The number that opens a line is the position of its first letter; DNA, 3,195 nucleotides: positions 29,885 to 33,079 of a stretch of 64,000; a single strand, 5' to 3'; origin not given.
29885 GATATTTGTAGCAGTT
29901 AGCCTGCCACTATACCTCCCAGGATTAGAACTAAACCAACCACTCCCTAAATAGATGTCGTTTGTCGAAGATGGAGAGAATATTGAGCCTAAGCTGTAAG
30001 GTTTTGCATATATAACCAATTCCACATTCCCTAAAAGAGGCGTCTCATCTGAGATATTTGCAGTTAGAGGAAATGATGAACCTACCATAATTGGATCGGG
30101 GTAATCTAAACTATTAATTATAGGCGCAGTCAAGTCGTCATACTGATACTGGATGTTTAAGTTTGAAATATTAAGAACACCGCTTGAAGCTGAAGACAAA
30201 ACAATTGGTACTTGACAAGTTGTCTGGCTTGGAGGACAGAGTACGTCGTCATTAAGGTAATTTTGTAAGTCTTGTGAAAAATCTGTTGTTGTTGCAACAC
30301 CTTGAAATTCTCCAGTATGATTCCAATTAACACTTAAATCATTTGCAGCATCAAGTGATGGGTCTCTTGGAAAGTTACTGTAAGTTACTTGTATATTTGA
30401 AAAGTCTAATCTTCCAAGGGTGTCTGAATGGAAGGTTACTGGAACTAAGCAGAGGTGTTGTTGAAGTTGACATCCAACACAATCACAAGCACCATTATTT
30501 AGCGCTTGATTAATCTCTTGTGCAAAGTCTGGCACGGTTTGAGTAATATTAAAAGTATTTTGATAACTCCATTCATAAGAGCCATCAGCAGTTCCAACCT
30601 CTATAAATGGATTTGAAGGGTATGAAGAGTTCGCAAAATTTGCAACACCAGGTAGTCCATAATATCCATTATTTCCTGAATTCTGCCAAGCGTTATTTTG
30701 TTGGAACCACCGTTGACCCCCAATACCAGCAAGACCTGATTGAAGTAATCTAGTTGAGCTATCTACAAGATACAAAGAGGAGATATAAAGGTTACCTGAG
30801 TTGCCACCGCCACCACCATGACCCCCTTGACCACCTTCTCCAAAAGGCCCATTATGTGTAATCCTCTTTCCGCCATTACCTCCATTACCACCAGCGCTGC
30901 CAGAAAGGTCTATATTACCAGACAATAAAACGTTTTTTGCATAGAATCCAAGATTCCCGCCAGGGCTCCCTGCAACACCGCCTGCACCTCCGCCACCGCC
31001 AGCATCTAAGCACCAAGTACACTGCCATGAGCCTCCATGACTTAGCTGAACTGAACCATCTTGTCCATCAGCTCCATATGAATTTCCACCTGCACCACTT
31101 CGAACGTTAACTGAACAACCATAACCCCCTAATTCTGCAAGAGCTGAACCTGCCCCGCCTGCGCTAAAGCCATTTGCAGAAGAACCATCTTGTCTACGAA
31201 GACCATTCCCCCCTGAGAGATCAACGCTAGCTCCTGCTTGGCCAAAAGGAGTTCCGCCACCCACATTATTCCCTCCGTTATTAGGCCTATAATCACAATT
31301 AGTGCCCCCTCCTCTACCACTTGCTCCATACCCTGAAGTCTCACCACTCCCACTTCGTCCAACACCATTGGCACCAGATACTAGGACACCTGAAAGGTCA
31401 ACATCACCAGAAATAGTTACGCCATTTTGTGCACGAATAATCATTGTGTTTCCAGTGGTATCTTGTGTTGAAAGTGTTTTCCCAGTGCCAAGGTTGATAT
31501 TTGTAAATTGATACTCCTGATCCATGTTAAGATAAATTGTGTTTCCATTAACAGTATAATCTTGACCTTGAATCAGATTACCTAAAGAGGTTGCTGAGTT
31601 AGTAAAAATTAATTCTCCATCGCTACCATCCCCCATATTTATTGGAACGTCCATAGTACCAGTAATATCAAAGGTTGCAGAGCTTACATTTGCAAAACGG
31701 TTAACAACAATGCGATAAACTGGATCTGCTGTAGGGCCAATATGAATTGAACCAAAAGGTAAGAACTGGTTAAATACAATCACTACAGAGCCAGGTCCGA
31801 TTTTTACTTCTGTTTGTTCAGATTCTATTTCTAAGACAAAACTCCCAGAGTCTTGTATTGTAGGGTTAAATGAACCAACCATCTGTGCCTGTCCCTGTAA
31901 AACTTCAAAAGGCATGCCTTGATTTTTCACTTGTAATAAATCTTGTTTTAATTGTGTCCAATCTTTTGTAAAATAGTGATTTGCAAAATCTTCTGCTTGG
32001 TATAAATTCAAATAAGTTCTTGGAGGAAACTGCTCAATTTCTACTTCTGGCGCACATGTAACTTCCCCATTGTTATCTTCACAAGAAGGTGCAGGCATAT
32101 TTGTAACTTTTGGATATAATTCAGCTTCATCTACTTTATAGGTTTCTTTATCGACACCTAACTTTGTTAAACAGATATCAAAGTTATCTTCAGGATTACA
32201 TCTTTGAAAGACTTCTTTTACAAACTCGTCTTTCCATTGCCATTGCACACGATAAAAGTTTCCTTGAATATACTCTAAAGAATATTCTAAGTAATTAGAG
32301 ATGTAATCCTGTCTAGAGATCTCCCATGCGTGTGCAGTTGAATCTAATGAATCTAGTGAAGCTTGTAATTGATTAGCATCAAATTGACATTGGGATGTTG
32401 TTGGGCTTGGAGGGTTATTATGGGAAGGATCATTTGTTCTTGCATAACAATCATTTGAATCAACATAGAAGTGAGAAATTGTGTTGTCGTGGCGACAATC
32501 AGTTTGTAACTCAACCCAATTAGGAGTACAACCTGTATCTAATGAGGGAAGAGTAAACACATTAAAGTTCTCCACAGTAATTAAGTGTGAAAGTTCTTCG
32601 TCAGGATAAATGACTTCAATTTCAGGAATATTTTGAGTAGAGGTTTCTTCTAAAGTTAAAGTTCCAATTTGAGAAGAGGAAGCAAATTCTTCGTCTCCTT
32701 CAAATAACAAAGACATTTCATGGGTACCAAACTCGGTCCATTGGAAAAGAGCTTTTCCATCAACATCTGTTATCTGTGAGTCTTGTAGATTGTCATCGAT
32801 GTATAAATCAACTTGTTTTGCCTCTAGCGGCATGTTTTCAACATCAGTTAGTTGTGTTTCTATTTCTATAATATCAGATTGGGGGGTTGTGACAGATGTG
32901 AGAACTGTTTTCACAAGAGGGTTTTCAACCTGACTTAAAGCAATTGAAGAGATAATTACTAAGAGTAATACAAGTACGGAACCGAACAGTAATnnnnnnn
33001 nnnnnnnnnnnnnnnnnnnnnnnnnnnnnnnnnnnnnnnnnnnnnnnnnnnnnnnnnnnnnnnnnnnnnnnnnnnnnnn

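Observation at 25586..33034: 2482-aa secreted protein with ~9-10 FN3-like repeats, alternating CARDB/Ig repeats and a 300-aa Gly/Asn-rich segment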

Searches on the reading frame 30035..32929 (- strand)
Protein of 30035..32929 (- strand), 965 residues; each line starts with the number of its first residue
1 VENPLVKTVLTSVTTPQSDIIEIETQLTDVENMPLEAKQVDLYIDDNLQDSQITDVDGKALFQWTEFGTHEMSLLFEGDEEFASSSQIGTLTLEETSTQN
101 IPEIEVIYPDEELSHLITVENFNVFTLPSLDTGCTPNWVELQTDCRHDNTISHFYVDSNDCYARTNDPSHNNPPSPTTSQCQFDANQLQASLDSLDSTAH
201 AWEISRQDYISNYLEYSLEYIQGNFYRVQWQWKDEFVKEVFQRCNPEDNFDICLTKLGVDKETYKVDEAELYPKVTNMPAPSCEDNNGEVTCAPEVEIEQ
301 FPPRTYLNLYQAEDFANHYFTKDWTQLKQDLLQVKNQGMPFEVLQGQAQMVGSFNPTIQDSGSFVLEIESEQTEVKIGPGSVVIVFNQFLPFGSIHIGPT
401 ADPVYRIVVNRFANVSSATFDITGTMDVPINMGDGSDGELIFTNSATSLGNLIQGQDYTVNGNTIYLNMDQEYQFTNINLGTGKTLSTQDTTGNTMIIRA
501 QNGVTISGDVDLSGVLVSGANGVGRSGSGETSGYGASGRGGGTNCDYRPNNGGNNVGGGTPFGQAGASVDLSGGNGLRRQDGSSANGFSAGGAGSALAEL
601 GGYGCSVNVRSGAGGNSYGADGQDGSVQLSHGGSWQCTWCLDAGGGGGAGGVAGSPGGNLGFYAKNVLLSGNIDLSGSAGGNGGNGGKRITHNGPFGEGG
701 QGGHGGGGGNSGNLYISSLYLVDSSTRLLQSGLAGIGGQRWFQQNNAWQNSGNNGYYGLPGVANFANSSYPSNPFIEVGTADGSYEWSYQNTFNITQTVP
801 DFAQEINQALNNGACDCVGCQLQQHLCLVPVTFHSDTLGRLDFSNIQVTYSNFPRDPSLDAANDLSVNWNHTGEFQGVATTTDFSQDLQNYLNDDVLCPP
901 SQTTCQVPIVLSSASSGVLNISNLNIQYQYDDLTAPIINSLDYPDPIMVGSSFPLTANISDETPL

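Call 10: find_homologous_proteins(query=window:30035-32677:-)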
Query window:30035-32677:-: 8000 candidates shared short words with the query, none scored E <= 0.001.

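Call 19: search_solved_structures(query=window:30035-32929:-, max_evalue=1)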
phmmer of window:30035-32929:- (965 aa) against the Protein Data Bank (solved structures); distinct sequences matched with E-value up to 1: 0.

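Call 27: find_related_loci(query=window:30035-32929:-, collection=genome_contigs, flank=10000)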
Query window:30035-32929:- (965 aa) in genome_contigs; peptide patterns used: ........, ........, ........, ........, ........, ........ (x = any residue, [..] = any of these).
12 stretches matched a pattern, but none encodes a relative of the query by tblastn (E <= 1e-3).

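Call 28: search_protein_representatives(protein=window:30035-32677:-)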
Query: 881 residues. Proteins with E-value up to 0.001 (for the whole library): 404; up to 1e-10: 135; up to 1e-30: 19. The best 150 are listed.
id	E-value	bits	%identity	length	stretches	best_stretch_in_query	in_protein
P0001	0.0e+00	2032.5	97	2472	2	1-881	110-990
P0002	7.7e-89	315.3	42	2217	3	305-717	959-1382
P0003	8.8e-80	285.3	37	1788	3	683-878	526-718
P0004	8.8e-67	242.3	41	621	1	300-787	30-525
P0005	1.0e-59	218.9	38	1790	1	318-775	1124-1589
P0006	4.0e-59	216.9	38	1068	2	324-768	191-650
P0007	3.1e-55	204.1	38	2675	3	468-780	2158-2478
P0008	5.0e-54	200.1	41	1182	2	324-766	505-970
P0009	2.5e-50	187.8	33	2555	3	680-853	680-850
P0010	1.8e-49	185.0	39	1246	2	321-771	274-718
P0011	3.1e-42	161.0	38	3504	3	436-776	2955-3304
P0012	2.2e-39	151.6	39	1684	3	674-765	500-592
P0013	2.8e-38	148.0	39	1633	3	299-471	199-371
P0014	8.5e-38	146.4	40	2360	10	49-105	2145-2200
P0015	8.5e-38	146.3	40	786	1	329-768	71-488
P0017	1.3e-36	142.4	36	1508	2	318-435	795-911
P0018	7.8e-34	133.2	41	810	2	447-691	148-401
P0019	1.6e-33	132.2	36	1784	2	680-768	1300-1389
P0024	4.0e-23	97.8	41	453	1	354-682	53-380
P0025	1.3e-22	96.1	39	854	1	347-682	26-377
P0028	1.6e-22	95.8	43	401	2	443-656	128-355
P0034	1.2e-21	92.9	36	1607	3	312-768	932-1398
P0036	1.3e-20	89.5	41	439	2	346-456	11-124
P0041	3.8e-19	84.6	46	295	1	684-776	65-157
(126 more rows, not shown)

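Call 34: search_protein_families(library=pfam, proteins=[P0004, P0024, P0025, P0028, P0036, P0041, P0018, P0015, P0006], max_evalue=0.1)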
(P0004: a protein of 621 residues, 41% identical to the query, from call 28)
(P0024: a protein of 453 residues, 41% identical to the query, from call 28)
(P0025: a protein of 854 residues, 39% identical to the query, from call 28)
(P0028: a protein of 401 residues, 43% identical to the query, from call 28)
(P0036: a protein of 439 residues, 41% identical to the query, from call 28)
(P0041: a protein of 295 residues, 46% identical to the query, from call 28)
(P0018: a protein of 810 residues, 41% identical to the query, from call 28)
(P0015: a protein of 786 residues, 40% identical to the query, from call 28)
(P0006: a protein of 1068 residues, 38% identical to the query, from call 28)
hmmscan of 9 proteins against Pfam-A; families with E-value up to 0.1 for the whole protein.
P0004 (621 aa): 0 families

P0024 (453 aa): 1 family
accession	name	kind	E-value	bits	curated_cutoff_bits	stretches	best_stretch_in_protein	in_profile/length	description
PF03442.20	CBM_X2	-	0.01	16.3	28.9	1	60-83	32-55/83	Carbohydrate binding domain X2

P0025 (854 aa): 0 families

P0028 (401 aa): 0 families

P0036 (439 aa): 0 families

P0041 (295 aa): 0 families

P0018 (810 aa): 0 families

P0015 (786 aa): 0 families

P0006 (1068 aa): 1 family
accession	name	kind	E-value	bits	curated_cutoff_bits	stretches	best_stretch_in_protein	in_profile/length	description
PF13385.13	Laminin_G_3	-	7.7e-29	101.2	27.6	2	849-998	1-151/151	Concanavalin A-like lectin/glucanases superfamily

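Call 82: search_protein_families(library=ncbifam, proteins=[P0004], max_evalue=0.01)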
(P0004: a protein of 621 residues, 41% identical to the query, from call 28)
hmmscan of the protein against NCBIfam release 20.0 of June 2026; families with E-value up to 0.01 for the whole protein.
P0004 (621 aa): 0 families

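Call 124: search_protein_families(library=pfam, proteins=[P0002, P0019, P0005, P0017, P0034], max_evalue=0.0001)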
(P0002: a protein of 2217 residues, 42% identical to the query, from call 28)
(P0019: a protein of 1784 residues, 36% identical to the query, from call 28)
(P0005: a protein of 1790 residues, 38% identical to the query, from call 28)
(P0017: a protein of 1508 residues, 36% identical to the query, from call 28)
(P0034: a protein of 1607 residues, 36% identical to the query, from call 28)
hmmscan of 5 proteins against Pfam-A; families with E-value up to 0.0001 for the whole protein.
P0002 (2217 aa): 6 families
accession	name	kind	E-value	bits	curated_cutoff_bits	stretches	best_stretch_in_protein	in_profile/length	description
PF13570.13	Beta-prop_ACSF4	-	2e-21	77.2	133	2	662-737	70-142/329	Beta-alanine-activating enzyme, beta-propeller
PF13360.13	PQQ_2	-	6.9e-21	75.4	27.6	2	595-728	36-147/233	Outer membrane protein assembly factor BamB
PF13517.12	FG-GAP_3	-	1.2e-15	58.3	26.9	2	693-749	1-61/61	FG-GAP-like repeat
PF25292.1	Beta-prop_CGLA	-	5.8e-09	36.3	26.8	2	663-723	9-68/316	Lambda-carrageenase beta-propeller domain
PF23727.1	Beta-prop_FAM234A_B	-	2e-06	27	26.4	0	532-619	252-330/467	FAM234A/B beta-propeller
PF01839.29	FG-GAP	-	4.1e-06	27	22.1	0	732-749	3-20/37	FG-GAP repeat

P0019 (1784 aa): 2 families
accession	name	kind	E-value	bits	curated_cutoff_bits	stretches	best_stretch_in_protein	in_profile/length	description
PF13517.12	FG-GAP_3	-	1.4e-08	35.7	26.9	1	344-408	1-60/61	FG-GAP-like repeat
PF01839.29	FG-GAP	-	7e-06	26.2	22.1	0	341-369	6-35/37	FG-GAP repeat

P0005 (1790 aa): 3 families
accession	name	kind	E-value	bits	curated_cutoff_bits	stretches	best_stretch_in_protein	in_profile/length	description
PF05048.19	NosD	-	1.3e-19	70.9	23.6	1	715-925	2-211/212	Periplasmic copper-binding protein (NosD)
PF13229.12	Beta_helix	-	3e-18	66.4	25.9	2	730-883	1-158/158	Right handed beta helix region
PF13385.13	Laminin_G_3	-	6.6e-17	62.5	27.6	1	306-453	4-151/151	Concanavalin A-like lectin/glucanases superfamily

P0017 (1508 aa): 0 families

P0034 (1607 aa): 0 families

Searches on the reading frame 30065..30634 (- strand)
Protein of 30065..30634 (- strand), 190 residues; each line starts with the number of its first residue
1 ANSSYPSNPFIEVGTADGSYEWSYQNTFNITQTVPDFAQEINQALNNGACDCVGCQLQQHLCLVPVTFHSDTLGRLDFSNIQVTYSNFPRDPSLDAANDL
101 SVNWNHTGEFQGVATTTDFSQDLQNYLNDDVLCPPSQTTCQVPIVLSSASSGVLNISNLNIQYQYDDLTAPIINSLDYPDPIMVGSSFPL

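Call 9: search_protein_families(library=pfam, proteins=[window:30065-30634:-], max_evalue=1)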
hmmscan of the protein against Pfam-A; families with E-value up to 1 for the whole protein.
window:30065-30634:- (190 aa): 2 families
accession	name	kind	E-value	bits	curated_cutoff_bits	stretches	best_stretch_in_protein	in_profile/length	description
PF16041.10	APD1-4_M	-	0.044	14.4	25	0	113-160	26-73/108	E3 ubiquitin-protein ligase APD1-4, middle domain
PF09593.15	Pathogen_betaC1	-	0.14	12.6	25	1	138-172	22-56/117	Beta-satellite pathogenicity beta C1 protein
